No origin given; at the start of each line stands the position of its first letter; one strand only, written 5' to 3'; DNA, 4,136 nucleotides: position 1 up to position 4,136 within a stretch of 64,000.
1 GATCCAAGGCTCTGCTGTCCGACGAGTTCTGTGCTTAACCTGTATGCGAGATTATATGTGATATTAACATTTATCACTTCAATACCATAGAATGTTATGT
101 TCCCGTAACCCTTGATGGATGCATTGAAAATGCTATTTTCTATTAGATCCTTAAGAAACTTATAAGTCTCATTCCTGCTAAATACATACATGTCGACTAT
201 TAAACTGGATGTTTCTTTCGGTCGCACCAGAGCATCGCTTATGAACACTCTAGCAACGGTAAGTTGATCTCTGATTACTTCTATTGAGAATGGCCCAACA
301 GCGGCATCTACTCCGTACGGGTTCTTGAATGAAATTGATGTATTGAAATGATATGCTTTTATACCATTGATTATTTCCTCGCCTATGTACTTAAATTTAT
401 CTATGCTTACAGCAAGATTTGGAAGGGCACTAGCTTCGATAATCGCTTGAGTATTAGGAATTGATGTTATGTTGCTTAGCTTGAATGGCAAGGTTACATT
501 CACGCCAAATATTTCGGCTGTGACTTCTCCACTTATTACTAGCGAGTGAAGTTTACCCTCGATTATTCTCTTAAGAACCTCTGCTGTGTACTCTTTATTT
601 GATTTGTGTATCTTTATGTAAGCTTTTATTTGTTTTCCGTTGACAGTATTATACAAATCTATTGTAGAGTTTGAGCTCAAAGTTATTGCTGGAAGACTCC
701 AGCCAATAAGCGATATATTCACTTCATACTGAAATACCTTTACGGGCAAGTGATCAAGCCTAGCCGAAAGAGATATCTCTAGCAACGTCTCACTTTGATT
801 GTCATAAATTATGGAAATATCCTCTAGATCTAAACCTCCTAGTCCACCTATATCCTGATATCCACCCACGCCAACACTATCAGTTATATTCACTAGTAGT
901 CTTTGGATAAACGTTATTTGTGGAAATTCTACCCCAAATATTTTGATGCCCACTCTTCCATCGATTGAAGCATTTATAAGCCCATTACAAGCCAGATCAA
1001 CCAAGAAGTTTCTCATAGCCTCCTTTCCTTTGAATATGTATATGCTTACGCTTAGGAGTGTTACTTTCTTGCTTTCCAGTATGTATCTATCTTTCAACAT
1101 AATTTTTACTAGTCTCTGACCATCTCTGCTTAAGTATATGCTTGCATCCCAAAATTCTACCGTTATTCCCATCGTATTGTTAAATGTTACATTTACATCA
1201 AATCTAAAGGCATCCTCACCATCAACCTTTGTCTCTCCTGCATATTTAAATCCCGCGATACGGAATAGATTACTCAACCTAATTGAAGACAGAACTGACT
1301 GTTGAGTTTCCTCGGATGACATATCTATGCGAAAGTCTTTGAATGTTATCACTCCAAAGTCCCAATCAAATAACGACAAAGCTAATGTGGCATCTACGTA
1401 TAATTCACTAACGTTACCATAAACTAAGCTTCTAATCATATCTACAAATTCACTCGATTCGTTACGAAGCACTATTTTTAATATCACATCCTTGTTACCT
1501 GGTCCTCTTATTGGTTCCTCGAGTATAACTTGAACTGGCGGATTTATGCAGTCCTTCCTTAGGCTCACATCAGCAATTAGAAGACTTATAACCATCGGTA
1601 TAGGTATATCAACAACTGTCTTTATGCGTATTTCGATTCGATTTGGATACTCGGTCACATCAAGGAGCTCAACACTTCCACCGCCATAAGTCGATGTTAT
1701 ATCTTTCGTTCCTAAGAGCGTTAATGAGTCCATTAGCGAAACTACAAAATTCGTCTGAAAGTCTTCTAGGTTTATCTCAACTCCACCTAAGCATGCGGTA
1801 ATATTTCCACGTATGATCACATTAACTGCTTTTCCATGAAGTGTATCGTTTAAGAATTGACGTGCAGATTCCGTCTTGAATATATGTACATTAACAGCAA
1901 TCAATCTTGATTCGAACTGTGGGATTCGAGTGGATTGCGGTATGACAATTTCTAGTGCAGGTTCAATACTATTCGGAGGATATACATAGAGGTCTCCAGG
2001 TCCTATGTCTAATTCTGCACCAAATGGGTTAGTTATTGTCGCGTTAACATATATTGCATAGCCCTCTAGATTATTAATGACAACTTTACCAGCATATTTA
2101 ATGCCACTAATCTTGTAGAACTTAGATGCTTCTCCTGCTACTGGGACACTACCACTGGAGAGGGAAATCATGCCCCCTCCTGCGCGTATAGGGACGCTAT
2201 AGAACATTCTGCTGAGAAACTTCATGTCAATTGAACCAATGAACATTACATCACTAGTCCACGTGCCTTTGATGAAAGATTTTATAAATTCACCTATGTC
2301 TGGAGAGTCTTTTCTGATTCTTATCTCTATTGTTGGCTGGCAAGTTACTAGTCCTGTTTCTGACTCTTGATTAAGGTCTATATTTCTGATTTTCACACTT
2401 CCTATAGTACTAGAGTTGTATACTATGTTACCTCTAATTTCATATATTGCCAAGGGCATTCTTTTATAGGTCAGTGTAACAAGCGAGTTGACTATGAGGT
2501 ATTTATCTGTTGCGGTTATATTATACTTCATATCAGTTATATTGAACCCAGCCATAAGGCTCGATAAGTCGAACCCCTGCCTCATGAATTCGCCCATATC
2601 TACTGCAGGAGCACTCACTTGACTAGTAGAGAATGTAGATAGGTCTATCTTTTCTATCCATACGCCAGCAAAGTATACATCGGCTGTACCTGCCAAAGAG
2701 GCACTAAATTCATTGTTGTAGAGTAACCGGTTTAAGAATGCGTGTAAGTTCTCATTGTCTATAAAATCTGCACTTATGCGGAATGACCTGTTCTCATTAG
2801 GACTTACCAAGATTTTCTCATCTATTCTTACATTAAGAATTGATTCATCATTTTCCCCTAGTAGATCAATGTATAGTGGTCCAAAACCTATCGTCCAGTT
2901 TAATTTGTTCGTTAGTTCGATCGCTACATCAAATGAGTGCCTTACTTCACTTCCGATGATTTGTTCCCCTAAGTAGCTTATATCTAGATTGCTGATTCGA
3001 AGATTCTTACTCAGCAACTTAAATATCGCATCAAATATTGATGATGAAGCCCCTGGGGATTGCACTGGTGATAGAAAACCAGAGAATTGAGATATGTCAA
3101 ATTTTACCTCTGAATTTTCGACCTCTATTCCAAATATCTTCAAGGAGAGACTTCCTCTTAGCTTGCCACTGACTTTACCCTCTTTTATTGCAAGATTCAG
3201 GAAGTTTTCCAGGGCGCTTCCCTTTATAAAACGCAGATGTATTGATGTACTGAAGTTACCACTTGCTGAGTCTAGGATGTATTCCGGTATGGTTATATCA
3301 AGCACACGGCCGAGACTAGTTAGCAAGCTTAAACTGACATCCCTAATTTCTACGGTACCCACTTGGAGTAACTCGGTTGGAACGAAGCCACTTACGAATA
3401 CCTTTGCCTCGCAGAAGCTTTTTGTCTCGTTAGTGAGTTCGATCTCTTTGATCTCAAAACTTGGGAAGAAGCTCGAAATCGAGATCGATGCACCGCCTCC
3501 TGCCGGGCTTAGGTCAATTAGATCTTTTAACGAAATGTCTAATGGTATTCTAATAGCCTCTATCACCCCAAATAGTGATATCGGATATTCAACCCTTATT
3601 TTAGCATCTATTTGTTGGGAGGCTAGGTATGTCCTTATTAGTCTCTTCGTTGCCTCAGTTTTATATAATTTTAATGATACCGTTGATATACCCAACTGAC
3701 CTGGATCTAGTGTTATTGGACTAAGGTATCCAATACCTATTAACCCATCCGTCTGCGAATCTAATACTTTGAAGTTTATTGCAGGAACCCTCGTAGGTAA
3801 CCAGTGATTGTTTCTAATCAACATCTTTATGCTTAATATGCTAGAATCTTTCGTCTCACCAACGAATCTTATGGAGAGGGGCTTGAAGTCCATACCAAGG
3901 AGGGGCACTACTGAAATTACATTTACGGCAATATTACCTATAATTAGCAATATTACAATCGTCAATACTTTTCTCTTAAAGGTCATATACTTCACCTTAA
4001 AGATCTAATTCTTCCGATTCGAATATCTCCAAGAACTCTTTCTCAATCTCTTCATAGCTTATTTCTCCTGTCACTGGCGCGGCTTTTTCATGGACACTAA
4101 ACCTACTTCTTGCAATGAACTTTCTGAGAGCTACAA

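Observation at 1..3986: Nine or more tandem LEA_2/WHy-like domains on one membrane-anchored archaeal protein, missing from the ORF track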

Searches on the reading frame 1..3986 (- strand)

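Call 4: search_protein_families(library=pfam, proteins=[window:1-3986:-], max_evalue=1)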
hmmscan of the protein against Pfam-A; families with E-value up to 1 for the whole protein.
window:1-3986:- (1328 aa): 1 family
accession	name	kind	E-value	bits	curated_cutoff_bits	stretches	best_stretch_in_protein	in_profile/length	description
PF12505.14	DUF3712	-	2.6e-09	37.9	24.1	1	406-505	26-108/125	Protein of unknown function (DUF3712)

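Call 9: search_solved_structures(query=window:1-3986:-, max_evalue=10)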
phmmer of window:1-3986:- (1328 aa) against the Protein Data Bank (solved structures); distinct sequences matched with E-value up to 10: 1.
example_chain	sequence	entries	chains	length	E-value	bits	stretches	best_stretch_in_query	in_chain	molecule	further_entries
4je1_A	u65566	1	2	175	0.76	10.6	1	1174-1234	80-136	Probable thiol peroxidase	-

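Call 10: find_homologous_proteins(query=window:1-3986:-, max_evalue=0.001)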
Query window:1-3986:-: 8000 candidates shared short words with the query, none scored E <= 0.001.

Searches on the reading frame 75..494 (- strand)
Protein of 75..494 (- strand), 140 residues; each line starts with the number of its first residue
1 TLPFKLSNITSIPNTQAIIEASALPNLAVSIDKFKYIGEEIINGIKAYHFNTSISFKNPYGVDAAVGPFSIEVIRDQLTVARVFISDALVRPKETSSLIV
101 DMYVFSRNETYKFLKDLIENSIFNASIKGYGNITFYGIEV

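Call 8: search_protein_families(library=pfam, proteins=[window:75-494:-], max_evalue=10)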
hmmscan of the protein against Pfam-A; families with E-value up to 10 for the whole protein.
seq(140 aa): 1 family
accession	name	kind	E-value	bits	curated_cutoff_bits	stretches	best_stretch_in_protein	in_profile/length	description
PF25557.1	GAUT_1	-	0.045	14.5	22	1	71-102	5-34/77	Galacturonosyltransferase domain 1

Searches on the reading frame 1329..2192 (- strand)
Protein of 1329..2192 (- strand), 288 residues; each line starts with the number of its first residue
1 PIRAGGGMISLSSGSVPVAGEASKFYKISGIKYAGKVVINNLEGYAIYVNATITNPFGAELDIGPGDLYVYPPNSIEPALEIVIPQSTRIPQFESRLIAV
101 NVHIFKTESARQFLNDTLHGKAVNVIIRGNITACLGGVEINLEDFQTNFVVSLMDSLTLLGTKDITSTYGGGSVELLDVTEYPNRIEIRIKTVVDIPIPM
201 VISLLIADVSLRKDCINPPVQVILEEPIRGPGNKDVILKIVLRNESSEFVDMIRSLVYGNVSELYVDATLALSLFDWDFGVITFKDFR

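Call 64: predict_structure(alignment_id=A4)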
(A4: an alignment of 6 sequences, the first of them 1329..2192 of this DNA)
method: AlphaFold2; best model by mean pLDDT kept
length: 288 residues; sequences in the alignment: 6
mean_pLDDT: 67.3   pTM: 0.64
mean pLDDT of the five models: 67.3, 62.3, 61.0, 59.7, 49.5
residues with pLDDT >= 90: 26; 70-90: 121; 50-70: 88; < 50: 53
segments of 3 or more residues with pLDDT < 50: 1-23, 151-172, 283-288
pLDDT, mean of each block of 10 residues (from residue 1): 28 27 58 85 88 82 87 86 91 89 90 74 75 75 59 42 33 62 78 68 65 56 76 75 68 62 58 65 43
secondary structure, 60 per line:
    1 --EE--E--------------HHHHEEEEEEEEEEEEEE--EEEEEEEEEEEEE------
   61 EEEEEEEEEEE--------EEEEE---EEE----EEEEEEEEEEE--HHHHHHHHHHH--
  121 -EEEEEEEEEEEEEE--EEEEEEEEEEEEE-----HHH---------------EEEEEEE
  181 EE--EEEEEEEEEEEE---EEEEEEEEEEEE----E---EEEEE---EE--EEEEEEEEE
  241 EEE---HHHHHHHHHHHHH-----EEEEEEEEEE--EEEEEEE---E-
elements in order: H22-25 E26-39 E42-54 E61-71 E80-84 E88-90 E95-105 H108-118 E122-135 E138-150 E174-182 E185-196 E200-211 E220-224 E232-243 H247-259 E265-274 E277-283

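Call 68: fold_search(model_id=the predicted structure, library=pdb)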
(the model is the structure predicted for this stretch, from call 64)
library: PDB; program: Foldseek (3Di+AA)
matches with E <= 10: 1511; with E <= 0.001: 86
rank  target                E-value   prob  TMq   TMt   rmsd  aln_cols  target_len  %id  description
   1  6a8p_A                8.9e-06  1.00  0.22  0.14  11.1       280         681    6  Transglutaminase 2 mutant G224V in complex with GTP (released 2018-09-26)
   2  1kv3_A                1.2e-05  1.00  0.23  0.15  11.1       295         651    7  HUMAN TISSUE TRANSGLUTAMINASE IN GDP BOUND FORM (released 2002-03-13)
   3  4pyg_A                1.4e-05  1.00  0.24  0.14  10.8       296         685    8  Transglutaminase2 complexed with GTP (released 2015-02-11)
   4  3s3j_A                1.6e-05  1.00  0.26  0.15  11.5       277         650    6  Transglutaminase 2 in complex with a novel inhibitor (released 2012-06-06)
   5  8jmw_A                2.1e-05  1.00  0.21  0.15  11.1       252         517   12  Fibril form of serine peptidase Vpr (released 2023-12-06)
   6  6a8p_C                2.3e-05  1.00  0.23  0.14  11.0       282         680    6  Transglutaminase 2 mutant G224V in complex with GTP (released 2018-09-26)
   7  1nug_B                2.3e-05  1.00  0.21  0.13  10.8       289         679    8  Role of Calcium Ions in the Activation and Activity of the Transglutaminase 3 Enzyme (2 calciums, 1 Mg, inactive form) (released 2003-04-22)
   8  6a8p_B                2.4e-05  1.00  0.23  0.14  10.8       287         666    7  Transglutaminase 2 mutant G224V in complex with GTP (released 2018-09-26)
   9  3ly6_A                3.2e-05  1.00  0.23  0.14  10.8       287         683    7  Crystal structure of human transglutaminase 2 complex with adenosine 5' Triphosphate (released 2010-08-18)
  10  8oxy_A                3.2e-05  0.99  0.22  0.14  11.1       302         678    9  Transglutaminase 3 without calcium in complex with DH patient-derived Fab DH63-B02 (released 2023-10-18)
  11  2q3z_A                3.5e-05  1.00  0.25  0.15  11.7       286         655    6  Transglutaminase 2 undergoes large conformational change upon activation (released 2007-10-23)
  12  1l9m_A                3.9e-05  1.00  0.21  0.13  10.8       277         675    8  Three-dimensional structure of the human transglutaminase 3 enzyme: binding of calcium ions change structure for activ (released 2002-05-29)
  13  6cxh_A                4.4e-05  0.99  0.21  0.17  23.2       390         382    9  Crystal structure of particulate methane monooxygenase from Methylomicrobium alcaliphilum 20Z (released 2018-05-16)
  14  4kkp_B                5.7e-05  1.00  0.20  0.23  17.0       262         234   10  Crystal structure of Vibrio cholerae RbmA (crystal form 2) (released 2013-05-22)
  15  8oxw_A                5.7e-05  0.99  0.21  0.13  11.1       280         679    8  Transglutaminase 3 in complex with DH patient-derived Fab DH63-B02 (released 2023-10-18)
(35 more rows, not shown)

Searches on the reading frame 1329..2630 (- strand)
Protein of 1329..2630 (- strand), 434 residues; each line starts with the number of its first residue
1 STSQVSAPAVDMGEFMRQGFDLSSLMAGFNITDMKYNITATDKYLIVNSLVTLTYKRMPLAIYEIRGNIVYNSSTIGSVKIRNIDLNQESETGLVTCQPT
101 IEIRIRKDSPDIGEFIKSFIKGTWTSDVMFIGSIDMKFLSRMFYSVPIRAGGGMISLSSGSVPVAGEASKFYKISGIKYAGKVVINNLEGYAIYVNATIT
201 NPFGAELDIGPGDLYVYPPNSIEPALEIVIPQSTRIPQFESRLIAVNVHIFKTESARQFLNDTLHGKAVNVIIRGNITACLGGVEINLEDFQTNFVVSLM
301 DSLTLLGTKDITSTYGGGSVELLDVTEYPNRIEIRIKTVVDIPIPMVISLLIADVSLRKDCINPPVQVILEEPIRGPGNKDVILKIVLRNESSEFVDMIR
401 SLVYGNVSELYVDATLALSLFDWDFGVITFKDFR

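Call 55: find_homologous_proteins(query=window:1329-2630:-, max_evalue=0.001)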
Query window:1329-2630:-: 8000 candidates shared short words with the query, none scored E <= 0.001.

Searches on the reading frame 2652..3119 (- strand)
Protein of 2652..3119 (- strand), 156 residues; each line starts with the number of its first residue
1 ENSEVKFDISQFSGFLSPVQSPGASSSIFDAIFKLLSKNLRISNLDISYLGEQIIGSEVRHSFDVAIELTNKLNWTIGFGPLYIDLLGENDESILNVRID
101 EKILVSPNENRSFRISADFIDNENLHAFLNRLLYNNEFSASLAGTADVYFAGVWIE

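Call 8: search_protein_families(library=pfam, proteins=[window:2652-3119:-], max_evalue=10)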
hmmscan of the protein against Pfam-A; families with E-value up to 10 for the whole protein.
seq(156 aa): 2 families
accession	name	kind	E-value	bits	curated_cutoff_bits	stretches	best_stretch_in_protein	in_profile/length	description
PF22088.1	HIT-like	-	0.16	12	27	1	99-133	13-47/162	HIT-related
PF21717.2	DTX3L_a-b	-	0.18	12.2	27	1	113-137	35-59/62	DTX3L, alpha/beta domain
